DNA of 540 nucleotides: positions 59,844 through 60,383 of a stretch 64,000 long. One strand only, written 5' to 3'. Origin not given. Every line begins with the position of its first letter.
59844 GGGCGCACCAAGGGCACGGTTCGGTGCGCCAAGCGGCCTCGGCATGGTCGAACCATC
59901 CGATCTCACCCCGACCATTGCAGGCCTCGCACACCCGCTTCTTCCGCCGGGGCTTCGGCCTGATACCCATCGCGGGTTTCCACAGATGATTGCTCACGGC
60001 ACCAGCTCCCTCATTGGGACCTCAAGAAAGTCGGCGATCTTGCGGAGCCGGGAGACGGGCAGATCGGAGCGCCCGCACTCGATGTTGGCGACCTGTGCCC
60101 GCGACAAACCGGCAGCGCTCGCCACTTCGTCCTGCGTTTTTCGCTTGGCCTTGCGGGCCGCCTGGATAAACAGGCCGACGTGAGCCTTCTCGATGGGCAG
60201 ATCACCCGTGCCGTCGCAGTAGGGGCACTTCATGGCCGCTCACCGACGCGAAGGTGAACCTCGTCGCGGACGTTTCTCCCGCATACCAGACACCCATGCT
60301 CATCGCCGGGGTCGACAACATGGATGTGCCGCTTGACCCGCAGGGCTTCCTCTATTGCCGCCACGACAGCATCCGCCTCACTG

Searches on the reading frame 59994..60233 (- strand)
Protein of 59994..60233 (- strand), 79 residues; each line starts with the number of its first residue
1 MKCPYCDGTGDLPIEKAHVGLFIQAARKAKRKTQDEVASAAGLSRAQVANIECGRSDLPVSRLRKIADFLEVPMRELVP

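Call 17: search_protein_families(library=pfam, max_evalue=0.01, proteins=[window:59994-60233:-])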
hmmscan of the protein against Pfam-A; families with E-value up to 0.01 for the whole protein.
window:59994-60233:- (79 aa): 5 families
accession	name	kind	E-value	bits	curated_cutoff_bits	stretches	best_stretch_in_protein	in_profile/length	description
PF01381.28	HTH_3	-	3.4e-12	46.6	23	1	23-77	1-55/55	Helix-turn-helix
PF13560.12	HTH_31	-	3.1e-09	37.4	27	1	20-75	3-59/64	Helix-turn-helix domain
PF12844.13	HTH_19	-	4e-08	33.5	30.2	1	22-77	3-58/64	Helix-turn-helix domain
PF13443.12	HTH_26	-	4.4e-05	24.1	22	1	28-77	7-57/63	Cro/C1-type HTH DNA-binding domain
PF13413.12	HTH_25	-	0.0016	18.6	24.6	1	24-72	3-57/62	Helix-turn-helix domain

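Call 18: search_protein_families(library=phrogs, max_evalue=0.01, proteins=[window:59994-60233:-])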
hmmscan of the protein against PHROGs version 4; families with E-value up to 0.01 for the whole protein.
window:59994-60233:- (79 aa): 20 families
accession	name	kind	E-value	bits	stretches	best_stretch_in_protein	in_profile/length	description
phrog_8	-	transcription regulation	3.8e-10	40.7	1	22-77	162-215/346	transcriptional regulator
phrog_7241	-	transcription regulation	1e-08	36.2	1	23-78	66-121/122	transcriptional regulator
phrog_3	-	transcription regulation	4.7e-08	34.2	1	21-77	91-145/430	transcriptional repressor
phrog_5823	-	transcription regulation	1.2e-07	32.2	1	17-78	5-67/404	transcriptional regulator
phrog_2439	-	transcription regulation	5.2e-07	29.9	1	15-74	4-63/367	transcriptional regulator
phrog_1373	-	transcription regulation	5e-06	27.6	1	21-74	66-119/166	transcriptional regulator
phrog_2967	-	transcription regulation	5e-06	27.2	1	23-73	15-65/225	transcriptional regulator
phrog_9908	-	DNA, RNA and nucleotide metabolism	1.7e-05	25.1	1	22-74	17-69/282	DNA binding protein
phrog_2328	-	transcription regulation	3.7e-05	24.5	1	23-76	20-73/128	transcriptional repressor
phrog_4583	-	transcription regulation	5.2e-05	24.2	1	22-79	14-71/81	transcriptional repressor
phrog_4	-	transcription regulation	6.6e-05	23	1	22-77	140-191/400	transcriptional repressor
phrog_27318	-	unknown function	0.0002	21.7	1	18-77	4-62/289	-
phrog_18104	-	transcription regulation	0.00039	21.3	1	36-71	18-53/57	transcriptional regulator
phrog_1124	-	transcription regulation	0.0011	19.5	1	21-69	11-58/177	transcriptional regulator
phrog_2339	-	DNA, RNA and nucleotide metabolism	0.0017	19.4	1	16-70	23-78/98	HTH DNA binding protein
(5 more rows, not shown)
